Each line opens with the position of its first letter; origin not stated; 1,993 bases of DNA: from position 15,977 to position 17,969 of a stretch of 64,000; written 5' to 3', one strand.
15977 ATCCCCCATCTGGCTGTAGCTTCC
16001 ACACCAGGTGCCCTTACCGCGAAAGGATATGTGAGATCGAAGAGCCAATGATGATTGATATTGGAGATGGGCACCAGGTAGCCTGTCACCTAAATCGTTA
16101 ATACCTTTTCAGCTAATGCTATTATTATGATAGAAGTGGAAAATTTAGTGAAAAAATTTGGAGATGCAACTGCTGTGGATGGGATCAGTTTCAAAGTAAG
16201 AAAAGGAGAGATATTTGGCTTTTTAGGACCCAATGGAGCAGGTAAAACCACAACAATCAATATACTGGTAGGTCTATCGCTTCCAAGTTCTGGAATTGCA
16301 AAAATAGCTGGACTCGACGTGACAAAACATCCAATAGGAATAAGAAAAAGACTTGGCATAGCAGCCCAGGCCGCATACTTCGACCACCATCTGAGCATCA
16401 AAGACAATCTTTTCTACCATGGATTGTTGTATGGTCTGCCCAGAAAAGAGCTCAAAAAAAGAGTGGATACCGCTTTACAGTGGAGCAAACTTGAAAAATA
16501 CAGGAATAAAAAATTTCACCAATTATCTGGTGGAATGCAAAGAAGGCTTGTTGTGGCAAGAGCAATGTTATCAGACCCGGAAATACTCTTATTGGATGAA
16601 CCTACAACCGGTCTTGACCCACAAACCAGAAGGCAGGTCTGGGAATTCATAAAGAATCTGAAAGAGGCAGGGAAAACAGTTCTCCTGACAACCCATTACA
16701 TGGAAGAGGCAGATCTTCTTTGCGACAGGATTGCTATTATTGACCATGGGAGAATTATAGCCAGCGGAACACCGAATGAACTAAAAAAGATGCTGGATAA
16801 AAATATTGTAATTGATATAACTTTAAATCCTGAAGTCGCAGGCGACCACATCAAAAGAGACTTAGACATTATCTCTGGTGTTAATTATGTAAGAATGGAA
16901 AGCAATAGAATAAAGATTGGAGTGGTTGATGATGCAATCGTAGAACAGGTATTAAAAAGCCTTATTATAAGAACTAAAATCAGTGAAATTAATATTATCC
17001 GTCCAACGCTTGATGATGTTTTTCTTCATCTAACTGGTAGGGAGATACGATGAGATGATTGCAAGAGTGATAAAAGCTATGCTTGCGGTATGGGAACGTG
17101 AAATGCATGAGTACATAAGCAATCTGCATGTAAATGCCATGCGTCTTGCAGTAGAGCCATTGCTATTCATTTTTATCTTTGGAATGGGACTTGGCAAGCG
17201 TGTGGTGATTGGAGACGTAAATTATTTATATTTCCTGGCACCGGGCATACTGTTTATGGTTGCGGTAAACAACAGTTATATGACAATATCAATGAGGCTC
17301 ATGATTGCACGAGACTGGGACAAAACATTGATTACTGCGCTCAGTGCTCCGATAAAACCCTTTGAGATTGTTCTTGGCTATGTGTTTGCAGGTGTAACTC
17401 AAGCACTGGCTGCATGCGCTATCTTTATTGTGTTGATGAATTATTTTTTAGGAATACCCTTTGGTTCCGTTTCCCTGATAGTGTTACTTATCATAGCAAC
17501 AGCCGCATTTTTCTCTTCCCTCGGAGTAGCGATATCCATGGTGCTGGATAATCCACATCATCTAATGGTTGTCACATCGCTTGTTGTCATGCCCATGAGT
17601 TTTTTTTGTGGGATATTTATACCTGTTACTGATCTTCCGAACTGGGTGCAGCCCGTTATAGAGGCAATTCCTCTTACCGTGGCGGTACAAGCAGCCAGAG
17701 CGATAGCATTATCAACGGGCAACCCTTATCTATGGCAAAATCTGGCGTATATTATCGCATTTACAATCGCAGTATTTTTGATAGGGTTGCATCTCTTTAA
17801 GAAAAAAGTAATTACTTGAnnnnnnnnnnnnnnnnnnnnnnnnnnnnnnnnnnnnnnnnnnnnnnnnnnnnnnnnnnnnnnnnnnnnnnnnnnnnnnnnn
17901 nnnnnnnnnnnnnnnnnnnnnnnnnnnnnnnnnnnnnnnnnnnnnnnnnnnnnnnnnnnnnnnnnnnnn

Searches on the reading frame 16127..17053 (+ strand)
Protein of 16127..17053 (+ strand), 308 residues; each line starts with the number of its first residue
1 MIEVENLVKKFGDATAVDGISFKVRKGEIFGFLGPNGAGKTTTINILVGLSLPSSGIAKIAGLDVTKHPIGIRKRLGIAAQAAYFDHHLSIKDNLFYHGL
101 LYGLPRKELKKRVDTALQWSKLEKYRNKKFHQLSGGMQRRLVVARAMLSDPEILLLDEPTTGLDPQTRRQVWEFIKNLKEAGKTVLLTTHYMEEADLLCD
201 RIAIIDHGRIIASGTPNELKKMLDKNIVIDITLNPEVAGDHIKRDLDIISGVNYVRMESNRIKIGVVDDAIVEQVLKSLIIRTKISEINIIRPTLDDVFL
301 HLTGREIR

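Call 8: search_protein_families(library=pfam, proteins=[window:16127-17053:+], max_evalue=0.01)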
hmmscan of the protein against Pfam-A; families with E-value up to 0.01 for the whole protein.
window:16127-17053:+ (308 aa): 6 families
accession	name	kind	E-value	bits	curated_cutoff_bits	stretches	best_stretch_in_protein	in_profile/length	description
PF00005.33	ABC_tran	-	8e-32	111.1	25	1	18-161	2-137/137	ABC transporter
PF13304.12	AAA_21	-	4.2e-14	53.8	27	1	70-190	196-298/304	AAA domain, putative AbiEii toxin, Type IV TA system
PF13732.12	DrrA1-3_C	-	6.2e-08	33.7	27.4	1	214-302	1-80/81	ATP-binding protein DrrA1-3-like, C-terminal domain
PF13175.12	AAA_15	-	0.00015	22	32.1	0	149-190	327-369/374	AAA ATPase domain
PF13479.12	AAA_24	-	0.00024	21.4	27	0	168-234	107-171/195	AAA domain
PF02463.25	SMC_N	-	0.0069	16.3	40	0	132-190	136-197/220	RecF/RecN/SMC N terminal domain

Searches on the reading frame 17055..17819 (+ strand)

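Call 8: search_protein_families(library=pfam, proteins=[window:17055-17819:+], max_evalue=0.01)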
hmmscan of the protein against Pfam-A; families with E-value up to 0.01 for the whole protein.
window:17055-17819:+ (254 aa): 3 families
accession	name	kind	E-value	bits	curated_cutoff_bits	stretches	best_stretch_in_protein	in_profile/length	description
PF01061.29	ABC2_membrane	-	5.1e-28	98.5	26.9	1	9-217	3-209/211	ABC-2 type transporter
PF12698.13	ABC2_membrane_3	-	2.7e-16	60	31.6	1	55-245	158-346/347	ABC-2 family transporter protein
PF12679.13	ABC2_membrane_2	-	0.00012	21.9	27.2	1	89-251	96-281/283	ABC-2 family transporter protein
